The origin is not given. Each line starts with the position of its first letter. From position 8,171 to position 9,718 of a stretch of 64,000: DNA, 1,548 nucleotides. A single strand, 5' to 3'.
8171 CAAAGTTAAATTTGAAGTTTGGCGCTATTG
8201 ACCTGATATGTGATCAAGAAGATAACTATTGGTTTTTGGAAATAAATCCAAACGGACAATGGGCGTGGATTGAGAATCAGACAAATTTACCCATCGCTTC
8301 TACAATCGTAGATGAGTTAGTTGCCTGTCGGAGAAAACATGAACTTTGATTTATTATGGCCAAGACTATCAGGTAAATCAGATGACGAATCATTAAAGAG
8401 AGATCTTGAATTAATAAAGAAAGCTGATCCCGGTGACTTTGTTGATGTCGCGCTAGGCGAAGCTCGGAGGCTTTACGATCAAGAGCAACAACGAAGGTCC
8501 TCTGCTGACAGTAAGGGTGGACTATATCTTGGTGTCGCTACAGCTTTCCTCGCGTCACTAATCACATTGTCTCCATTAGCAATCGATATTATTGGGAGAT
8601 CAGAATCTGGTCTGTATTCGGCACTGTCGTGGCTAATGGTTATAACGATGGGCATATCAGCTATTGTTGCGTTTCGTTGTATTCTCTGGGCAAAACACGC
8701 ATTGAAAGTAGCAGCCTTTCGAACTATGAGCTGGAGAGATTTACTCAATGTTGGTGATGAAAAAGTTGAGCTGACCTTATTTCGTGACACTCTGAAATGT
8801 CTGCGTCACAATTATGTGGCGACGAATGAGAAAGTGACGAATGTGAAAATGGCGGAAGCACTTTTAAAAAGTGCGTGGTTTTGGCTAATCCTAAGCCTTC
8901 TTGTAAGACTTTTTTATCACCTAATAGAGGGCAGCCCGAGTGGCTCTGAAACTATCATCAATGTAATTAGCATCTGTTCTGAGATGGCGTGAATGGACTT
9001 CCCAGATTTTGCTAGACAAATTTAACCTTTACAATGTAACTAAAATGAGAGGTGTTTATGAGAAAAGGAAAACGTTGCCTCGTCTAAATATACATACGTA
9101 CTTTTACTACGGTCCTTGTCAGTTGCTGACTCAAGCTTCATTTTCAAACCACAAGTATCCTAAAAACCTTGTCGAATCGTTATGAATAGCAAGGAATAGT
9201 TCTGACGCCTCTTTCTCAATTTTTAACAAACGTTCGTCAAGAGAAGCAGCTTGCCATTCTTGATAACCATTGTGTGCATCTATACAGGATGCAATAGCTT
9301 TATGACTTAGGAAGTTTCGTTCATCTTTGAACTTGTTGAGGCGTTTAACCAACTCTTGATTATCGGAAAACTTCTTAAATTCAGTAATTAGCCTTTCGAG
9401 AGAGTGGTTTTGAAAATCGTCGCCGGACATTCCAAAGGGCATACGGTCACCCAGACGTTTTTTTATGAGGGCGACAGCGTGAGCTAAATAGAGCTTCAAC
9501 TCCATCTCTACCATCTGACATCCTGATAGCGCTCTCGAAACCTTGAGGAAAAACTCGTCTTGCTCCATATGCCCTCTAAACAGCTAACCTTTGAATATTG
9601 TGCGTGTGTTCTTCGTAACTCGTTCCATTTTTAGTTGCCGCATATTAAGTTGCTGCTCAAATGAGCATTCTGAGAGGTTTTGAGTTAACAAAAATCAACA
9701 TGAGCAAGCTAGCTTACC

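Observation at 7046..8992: Putative graspetide RiPP operon with a three-core precursor, carried as transposon cargo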

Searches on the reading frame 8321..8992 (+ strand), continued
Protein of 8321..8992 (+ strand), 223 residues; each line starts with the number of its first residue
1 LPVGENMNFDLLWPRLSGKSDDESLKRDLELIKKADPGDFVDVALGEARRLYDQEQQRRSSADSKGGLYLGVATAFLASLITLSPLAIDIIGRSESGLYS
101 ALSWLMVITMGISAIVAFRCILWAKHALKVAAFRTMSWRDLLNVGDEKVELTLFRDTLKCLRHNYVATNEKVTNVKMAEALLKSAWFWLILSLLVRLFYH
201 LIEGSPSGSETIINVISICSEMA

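Call 78: find_related_loci(query=A2, collection=metagenome_contigs, flank=4000)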
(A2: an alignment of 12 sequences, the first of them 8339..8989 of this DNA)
Query A2 (217 aa) in metagenome_contigs; peptide patterns used: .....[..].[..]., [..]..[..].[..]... (x = any residue, [..] = any of these).
114 stretches matched a pattern; 26 encode a relative of the query (tblastn E <= 1e-3); 26 distinct loci.
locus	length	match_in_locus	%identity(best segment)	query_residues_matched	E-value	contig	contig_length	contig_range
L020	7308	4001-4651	88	1-217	2e-127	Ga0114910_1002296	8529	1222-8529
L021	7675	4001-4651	82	1-217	5e-120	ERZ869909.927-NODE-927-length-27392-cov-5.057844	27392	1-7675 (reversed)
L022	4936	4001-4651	74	1-217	1e-105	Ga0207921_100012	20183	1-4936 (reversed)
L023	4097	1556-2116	37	1-191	1e-29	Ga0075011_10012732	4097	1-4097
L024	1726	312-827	35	6-176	7e-25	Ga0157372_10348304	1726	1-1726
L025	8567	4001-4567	35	6-193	8e-23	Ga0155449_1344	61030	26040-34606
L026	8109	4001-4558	33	6-190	1e-22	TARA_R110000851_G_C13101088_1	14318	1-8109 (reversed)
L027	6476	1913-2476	33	4-190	1e-22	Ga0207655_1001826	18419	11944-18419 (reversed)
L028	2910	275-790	34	6-176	2e-22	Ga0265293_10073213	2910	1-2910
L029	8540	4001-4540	33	6-190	3e-22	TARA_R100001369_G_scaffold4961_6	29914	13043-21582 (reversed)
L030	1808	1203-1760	34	6-190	3e-22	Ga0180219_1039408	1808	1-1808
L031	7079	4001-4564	32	4-190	1e-21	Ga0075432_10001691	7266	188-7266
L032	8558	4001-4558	33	6-190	2e-21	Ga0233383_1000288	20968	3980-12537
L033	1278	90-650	34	6-190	2e-21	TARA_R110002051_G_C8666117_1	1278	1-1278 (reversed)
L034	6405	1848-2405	32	6-190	5e-21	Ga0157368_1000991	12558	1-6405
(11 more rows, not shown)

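Call 79: find_related_loci(query=A2, collection=viral_contigs, flank=6000)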
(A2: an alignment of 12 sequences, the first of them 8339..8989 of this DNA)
Query A2 (217 aa) in viral_contigs; peptide patterns used: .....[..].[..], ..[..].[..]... (x = any residue, [..] = any of these).
69 stretches matched a pattern; 1 encode a relative of the query (tblastn E <= 1e-3); 1 distinct loci.
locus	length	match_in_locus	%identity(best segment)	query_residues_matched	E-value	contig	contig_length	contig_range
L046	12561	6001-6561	37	1-191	9e-31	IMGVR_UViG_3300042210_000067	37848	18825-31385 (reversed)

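Call 97: find_homologous_proteins(query=A3, max_evalue=0.001)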
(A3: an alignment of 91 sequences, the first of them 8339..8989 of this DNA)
Query A3 (91 sequences) (217 aa, profile of the alignment): 65 proteins with E <= 0.001 among 8000 candidates.
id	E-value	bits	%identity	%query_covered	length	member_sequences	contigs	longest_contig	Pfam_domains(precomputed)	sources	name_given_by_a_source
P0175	3.4e-82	293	36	86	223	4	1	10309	-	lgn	-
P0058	2.9e-76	274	30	80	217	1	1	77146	-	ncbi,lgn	-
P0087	4.1e-74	267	26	89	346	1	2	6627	PF01391.24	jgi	-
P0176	1.2e-73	265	33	84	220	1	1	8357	PF18967.6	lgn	-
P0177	2.8e-73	264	27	89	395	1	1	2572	PF01391.24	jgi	jgi:hypothetical protein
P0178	4.1e-73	264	32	86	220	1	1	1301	PF18967.6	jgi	jgi:hypothetical protein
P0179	4.2e-72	260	37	79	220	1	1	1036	-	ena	-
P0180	6.6e-72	260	31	88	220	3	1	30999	PF18967.6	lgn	-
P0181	7.3e-72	259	32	87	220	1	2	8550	-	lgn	-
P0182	1.6e-71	258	34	85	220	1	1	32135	-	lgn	-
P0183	5.1e-71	257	34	87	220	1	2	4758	-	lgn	-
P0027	5.2e-71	257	32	86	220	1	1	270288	PF18967.6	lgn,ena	-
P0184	1.4e-70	255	31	85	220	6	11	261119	-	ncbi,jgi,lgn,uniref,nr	ncbi:hypothetical protein [Stutzerimonas stutzeri]|uniref:hypothetical protein n=1 Tax=Stutzerimonas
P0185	1.4e-70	255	32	88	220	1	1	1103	-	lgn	-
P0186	1.7e-70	255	32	86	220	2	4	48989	PF18967.6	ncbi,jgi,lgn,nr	nr:hypothetical protein [Pseudomonas sp.]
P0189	2.9e-70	254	34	85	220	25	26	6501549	PF18967.6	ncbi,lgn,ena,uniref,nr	ncbi:TPA: hypothetical protein NEO27_004649 [Pseudomonas aeruginosa]|uniref:hypothetical protein n=1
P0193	8.1e-70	253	34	86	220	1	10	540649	-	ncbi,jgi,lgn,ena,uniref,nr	ncbi:hypothetical protein [Stutzerimonas kunmingensis]|uniref:hypothetical protein n=1 Tax=Stutzerim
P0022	8.2e-70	253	32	88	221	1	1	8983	PF18967.6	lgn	-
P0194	1.0e-69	252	34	86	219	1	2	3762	PF18967.6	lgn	-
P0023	2.3e-69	251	32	88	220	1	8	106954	-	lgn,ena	-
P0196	2.4e-69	251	37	80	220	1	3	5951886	PF18967.6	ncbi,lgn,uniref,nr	ncbi:hypothetical protein M2262_003175 [Pseudomonas sp. BIGb0408]|uniref:Uncharacterized protein n=1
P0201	6.3e-68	247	35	87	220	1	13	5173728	PF18967.6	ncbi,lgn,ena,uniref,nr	ncbi:hypothetical protein N0725_04910 [Pseudomonas aeruginosa]|uniref:hypothetical protein n=1 Tax=P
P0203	1.5e-67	245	34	81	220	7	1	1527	PF18967.6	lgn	-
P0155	2.2e-62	228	33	38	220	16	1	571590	-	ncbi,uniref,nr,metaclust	ncbi:hypothetical protein [Rhizobium sp. YS-1r]|uniref:hypothetical protein n=1 Tax=Rhizobium sp. YS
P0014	1.6e-48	183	82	100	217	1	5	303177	-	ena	-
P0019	1.9e-48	183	72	100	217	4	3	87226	PF18967.6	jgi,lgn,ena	-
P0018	1.9e-46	176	74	100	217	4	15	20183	-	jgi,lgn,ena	-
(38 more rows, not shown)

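Call 109: find_encoding_contigs(protein=P0189, flank=10000, max_places=3)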
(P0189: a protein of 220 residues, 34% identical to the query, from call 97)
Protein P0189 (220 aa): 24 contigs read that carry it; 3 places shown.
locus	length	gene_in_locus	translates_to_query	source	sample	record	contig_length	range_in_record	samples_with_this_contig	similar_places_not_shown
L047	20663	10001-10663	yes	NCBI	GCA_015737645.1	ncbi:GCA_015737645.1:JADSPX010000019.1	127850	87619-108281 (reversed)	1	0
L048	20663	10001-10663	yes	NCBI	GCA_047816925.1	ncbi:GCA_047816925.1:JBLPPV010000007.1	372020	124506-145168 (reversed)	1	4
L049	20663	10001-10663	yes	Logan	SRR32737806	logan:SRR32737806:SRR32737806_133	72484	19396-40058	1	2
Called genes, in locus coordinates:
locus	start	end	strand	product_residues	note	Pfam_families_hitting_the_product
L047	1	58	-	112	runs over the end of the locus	PF00543:P-II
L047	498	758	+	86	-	PF04380:BMFP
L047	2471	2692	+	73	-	-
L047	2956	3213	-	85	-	-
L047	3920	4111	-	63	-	-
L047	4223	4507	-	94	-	-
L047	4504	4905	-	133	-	-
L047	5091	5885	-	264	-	PF13289:SIR2_2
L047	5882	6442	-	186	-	PF01725:Ham1p_like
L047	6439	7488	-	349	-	PF00962:A_deaminase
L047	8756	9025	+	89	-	-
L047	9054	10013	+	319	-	PF08443:RimK (weak)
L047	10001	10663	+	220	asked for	PF18967:PycTM (weak)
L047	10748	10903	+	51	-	-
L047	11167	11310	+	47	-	-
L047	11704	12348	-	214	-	-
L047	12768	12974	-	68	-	-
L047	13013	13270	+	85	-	-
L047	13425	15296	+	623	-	PF02463:SMC_N (faint), PF11398:DUF2813, PF13175:AAA_15, PF13476:AAA_23 (weak), PF13555:AAA_29 (weak), PF13304:AAA_21, PF13175:AAA_15, PF20469:OLD-like_TOPRIM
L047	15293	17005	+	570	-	PF00580:UvrD-helicase, PF13245:AAA_19, PF01443:Viral_helicase1 (faint), PF00580:UvrD-helicase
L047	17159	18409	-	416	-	PF00589:Phage_integrase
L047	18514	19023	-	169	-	-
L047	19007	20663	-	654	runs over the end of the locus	-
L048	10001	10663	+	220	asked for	PF18967:PycTM (weak)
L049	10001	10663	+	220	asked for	PF18967:PycTM (weak)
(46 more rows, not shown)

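Call 110: find_encoding_contigs(protein=P0184, flank=10000, max_places=2)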
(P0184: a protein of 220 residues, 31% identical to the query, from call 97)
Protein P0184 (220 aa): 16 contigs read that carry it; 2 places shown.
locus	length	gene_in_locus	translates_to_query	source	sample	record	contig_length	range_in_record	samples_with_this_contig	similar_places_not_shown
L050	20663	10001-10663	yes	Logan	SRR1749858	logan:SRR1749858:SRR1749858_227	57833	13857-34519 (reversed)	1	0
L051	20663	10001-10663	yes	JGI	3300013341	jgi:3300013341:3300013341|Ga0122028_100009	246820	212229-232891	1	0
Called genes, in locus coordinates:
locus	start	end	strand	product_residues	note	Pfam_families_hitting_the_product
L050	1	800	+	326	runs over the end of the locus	PF02653:BPD_transp_2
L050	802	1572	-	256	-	PF00142:Fer4_NifH (faint), PF01656:CbiA, PF02374:ArsA_ATPase (weak), PF09140:MipZ (faint), PF10609:ParA (weak), PF13614:AAA_31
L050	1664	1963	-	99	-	PF00303:Thymidylat_synt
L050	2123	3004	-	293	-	PF04471:Mrr_cat (weak)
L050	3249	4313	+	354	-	-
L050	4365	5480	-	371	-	PF05708:Peptidase_C92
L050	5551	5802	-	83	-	-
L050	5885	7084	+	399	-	-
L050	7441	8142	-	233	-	-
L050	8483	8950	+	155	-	-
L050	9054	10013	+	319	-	PF08443:RimK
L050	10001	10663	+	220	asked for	-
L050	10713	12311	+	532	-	PF02463:SMC_N (faint), PF13175:AAA_15, PF13476:AAA_23, PF13304:AAA_21, PF13175:AAA_15, PF20469:OLD-like_TOPRIM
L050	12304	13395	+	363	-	PF00580:UvrD-helicase (faint), PF13245:AAA_19 (faint)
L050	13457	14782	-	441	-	PF24390:PRTase-CE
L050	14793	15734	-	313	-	-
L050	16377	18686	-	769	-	PF00580:UvrD-helicase, PF13361:UvrD_C (weak)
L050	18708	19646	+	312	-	PF20229:ChrB_N (weak), PF09828:ChrB_C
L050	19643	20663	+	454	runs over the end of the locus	PF02417:Chromate_transp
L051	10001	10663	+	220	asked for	-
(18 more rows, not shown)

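Call 111: find_encoding_contigs(protein=P0155, flank=10000, max_places=1)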
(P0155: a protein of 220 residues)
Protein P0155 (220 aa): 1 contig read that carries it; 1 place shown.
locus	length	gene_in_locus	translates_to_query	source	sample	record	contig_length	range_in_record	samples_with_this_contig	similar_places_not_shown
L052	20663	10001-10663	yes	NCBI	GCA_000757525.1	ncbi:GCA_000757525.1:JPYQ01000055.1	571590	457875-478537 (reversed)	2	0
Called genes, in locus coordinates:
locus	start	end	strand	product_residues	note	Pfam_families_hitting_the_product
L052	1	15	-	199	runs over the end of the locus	PF13238:AAA_18 (weak), PF01202:SKI, PF13189:Cytidylate_kin2 (faint)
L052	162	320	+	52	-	-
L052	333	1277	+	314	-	PF02899:Phage_int_SAM_1, PF13495:Phage_int_SAM_4 (weak), PF00589:Phage_integrase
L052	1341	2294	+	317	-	PF03255:ACCA, PF01039:Carboxyl_trans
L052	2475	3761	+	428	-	PF03734:YkuD (weak)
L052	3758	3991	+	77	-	PF01206:TusA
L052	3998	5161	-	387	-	PF02492:cobW, PF07683:CobW_C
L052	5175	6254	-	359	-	PF00768:Peptidase_S11, PF13354:Beta-lactamase2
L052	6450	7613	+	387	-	PF01546:Peptidase_M20, PF07687:M20_dimer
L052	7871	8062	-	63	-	-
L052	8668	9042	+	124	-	-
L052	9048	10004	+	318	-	-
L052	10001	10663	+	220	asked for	-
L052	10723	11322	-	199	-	-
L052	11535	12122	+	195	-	PF00239:Resolvase, PF13936:HTH_38 (weak)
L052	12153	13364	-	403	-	PF00669:Flagellin_N, PF00700:Flagellin_C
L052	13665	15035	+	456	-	-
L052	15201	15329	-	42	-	-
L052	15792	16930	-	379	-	PF13276:HTH_21, PF00665:rve, PF24764:rva_4 (weak), PF13683:rve_3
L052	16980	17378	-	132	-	-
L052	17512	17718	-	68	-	-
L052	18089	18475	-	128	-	-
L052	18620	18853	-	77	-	-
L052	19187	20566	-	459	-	PF05598:DUF772, PF01609:DDE_Tnp_1, PF13751:DDE_Tnp_1_6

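Call 114: search_protein_families(library=padloc, alignment_id=A5, max_evalue=1e-10)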
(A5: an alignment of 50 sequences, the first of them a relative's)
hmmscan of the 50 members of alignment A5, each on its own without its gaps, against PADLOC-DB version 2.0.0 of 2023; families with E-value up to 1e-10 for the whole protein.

A. member 1, L008:8884-9678:+ (264 aa): 2 families
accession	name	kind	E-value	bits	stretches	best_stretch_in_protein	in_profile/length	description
PDLC00160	HamA1|HamA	-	9.8e-128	422.9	1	1-263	1-263/264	DUF1837 domain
PDLC00161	HamA1|HamA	-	1.8e-23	81.3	1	39-256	41-264/271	DUF1837 domain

B. families by the number of members that match (of 50 scanned): 139 families (the first 25 are shown)
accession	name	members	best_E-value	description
PDLC03802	RTasHel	3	2.7e-28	DRT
PDLC00132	GajB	3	4e-23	UrvD helicase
PDLC00123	GajB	3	1.8e-22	UrvD helicase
PDLC00122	GajB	3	5.1e-19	UrvD helicase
PDLC00194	HamB1|HamB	2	2.7e-301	DEAD-box helicase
PDLC00098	GajA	2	1.1e-206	AAA ATPase domain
PDLC00102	GajA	2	2.6e-188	AAA ATPase domain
PDLC04168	GajA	2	1.1e-36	-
PDLC00103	GajB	2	3.8e-31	UrvD helicase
PDLC00117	GajB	2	1.1e-28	UrvD helicase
PDLC00077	GajA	2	2.6e-28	AAA ATPase domain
PDLC00070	GajA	2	2.7e-28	AAA ATPase domain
PDLC00067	GajA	2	4.7e-26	AAA ATPase domain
PDLC02358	Old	2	9.1e-26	Old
PDLC00069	GajA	2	3.3e-24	AAA ATPase domain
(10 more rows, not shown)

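Call 119: find_encoding_contigs(protein=P0196, flank=10000, max_places=1)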
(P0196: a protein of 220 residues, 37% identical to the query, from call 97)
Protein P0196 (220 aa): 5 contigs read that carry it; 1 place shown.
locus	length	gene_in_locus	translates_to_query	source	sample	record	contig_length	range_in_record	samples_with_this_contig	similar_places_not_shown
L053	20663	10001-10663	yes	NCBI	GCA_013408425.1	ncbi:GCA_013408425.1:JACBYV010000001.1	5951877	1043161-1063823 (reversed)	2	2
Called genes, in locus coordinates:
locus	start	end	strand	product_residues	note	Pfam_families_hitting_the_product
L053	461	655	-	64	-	PF09722:Xre_MbcA_ParS_C (weak)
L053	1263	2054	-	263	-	-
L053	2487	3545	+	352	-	PF00589:Phage_integrase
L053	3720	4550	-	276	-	-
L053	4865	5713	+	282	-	-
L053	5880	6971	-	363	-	-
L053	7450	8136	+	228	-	PF00440:TetR_N, PF14246:TetR_C_7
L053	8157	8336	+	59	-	-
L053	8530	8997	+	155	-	-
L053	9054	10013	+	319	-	PF21068:ATPgraspMvdD (weak), PF08443:RimK (faint)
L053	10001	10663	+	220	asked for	PF18967:PycTM (faint)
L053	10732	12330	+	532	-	PF02463:SMC_N (faint), PF13175:AAA_15, PF13476:AAA_23, PF13175:AAA_15 (weak), PF13304:AAA_21, PF20469:OLD-like_TOPRIM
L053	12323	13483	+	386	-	PF13245:AAA_19 (faint), PF00580:UvrD-helicase (weak)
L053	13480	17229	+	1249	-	-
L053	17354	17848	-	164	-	-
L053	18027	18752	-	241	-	PF00702:Hydrolase, PF13419:HAD_2 (weak), PF13242:Hydrolase_like (weak)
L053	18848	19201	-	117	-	-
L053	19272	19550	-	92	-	-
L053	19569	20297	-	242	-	PF00149:Metallophos, PF12850:Metallophos_2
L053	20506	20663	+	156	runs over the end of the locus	PF01381:HTH_3 (faint)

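Call 120: find_encoding_contigs(protein=P0058, flank=10000, max_places=1)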
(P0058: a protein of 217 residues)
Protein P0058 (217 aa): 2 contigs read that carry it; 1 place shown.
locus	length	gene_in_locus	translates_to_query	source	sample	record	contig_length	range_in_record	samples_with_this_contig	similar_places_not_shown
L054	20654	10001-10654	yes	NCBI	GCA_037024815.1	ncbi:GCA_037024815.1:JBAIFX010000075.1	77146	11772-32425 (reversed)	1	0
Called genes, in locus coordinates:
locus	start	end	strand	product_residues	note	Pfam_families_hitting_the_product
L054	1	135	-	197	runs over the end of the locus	-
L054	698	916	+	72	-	-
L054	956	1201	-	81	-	-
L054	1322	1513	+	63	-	-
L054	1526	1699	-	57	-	-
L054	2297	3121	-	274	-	PF00665:rve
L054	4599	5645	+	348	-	-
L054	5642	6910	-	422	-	PF10412:TrwB_AAD_bind (faint)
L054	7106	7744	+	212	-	-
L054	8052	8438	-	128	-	PF13730:HTH_36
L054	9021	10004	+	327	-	-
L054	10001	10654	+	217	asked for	-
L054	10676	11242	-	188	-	-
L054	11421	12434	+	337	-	PF01170:UPF0020 (faint), PF01555:N6_N4_Mtase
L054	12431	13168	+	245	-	PF04555:XhoI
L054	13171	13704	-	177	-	PF18735:HEPN_RiboL-PSP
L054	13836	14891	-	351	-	PF03235:GmrSD_N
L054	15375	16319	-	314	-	-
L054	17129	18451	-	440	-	-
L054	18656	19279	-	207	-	PF06577:EipA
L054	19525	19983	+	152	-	-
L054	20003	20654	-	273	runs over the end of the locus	PF00459:Inositol_P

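Call 121: find_encoding_contigs(protein=P0027, flank=10000, max_places=1)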
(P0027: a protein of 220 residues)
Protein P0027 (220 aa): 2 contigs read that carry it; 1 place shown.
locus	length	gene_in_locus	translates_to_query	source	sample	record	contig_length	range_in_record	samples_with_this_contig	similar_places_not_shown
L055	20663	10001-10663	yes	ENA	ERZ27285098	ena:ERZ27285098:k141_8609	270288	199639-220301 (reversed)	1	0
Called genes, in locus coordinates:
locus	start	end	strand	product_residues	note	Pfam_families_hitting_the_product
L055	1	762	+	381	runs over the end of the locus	PF02899:Phage_int_SAM_1, PF00589:Phage_integrase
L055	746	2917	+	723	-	-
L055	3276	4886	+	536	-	PF00589:Phage_integrase (faint)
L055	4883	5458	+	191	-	-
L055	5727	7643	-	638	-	PF00656:Peptidase_C14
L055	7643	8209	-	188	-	-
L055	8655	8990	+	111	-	-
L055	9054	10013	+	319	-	PF08443:RimK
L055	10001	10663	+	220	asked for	PF18967:PycTM (faint)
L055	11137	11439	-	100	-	-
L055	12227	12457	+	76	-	-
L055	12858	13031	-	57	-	-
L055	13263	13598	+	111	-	-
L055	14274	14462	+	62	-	-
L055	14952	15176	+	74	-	PF02599:CsrA (weak)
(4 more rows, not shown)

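Call 122: find_encoding_contigs(protein=P0193, flank=10000, max_places=1)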
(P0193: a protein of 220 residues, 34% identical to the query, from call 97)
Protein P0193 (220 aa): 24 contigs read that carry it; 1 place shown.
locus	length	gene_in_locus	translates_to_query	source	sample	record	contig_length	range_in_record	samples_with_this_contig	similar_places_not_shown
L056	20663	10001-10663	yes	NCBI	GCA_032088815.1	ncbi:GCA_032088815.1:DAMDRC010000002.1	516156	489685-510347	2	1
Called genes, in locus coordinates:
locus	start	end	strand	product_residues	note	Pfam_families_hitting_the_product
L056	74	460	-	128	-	PF01219:DAGK_prokar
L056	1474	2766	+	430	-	-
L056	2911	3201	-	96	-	PF01381:HTH_3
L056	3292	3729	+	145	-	-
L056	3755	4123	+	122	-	-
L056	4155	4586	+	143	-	PF22275:DUF6957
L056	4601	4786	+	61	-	PF04014:MazE_antitoxin (weak)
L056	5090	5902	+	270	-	PF00459:Inositol_P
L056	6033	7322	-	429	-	-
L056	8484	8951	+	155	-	-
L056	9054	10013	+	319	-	PF21068:ATPgraspMvdD (weak), PF08443:RimK (weak)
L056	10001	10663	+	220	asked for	-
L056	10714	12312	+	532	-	PF02463:SMC_N (faint), PF13175:AAA_15, PF13476:AAA_23, PF13175:AAA_15 (weak), PF13304:AAA_21, PF20469:OLD-like_TOPRIM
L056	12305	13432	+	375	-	PF00580:UvrD-helicase (faint)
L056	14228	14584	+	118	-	PF00816:Histone_HNS (weak), PF22055:MvaT_DBD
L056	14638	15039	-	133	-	-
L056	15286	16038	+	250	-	-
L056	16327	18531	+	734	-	PF02463:SMC_N, PF13304:AAA_21 (faint), PF13166:AAA_13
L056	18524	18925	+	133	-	-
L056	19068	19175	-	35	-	-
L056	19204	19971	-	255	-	PF01936:NYN, PF12872:OST-HTH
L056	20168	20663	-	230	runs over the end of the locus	-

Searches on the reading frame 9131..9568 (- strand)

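Call 3: search_protein_families(library=pfam, proteins=[window:9131-9568:-], max_evalue=1)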
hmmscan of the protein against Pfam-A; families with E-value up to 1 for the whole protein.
window:9131-9568:- (145 aa): 0 families

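Call 4: search_protein_families(library=ncbifam, proteins=[window:9131-9568:-], max_evalue=1)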
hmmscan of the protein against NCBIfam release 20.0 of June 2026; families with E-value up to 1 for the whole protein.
window:9131-9568:- (145 aa): 1 family
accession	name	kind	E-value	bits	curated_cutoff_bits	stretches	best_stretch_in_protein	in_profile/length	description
NF033727.2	chaperon_ArsD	equivalog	0.18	12.4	90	1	46-99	15-67/97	arsenite efflux transporter metallochaperone ArsD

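Call 5: search_protein_families(library=padloc, proteins=[window:9131-9568:-], max_evalue=1)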
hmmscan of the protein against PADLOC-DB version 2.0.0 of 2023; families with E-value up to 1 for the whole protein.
window:9131-9568:- (145 aa): 1 family
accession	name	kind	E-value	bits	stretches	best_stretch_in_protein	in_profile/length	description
PDLC02743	PbeC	-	0.0068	13.1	1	68-135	459-528/622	PbeC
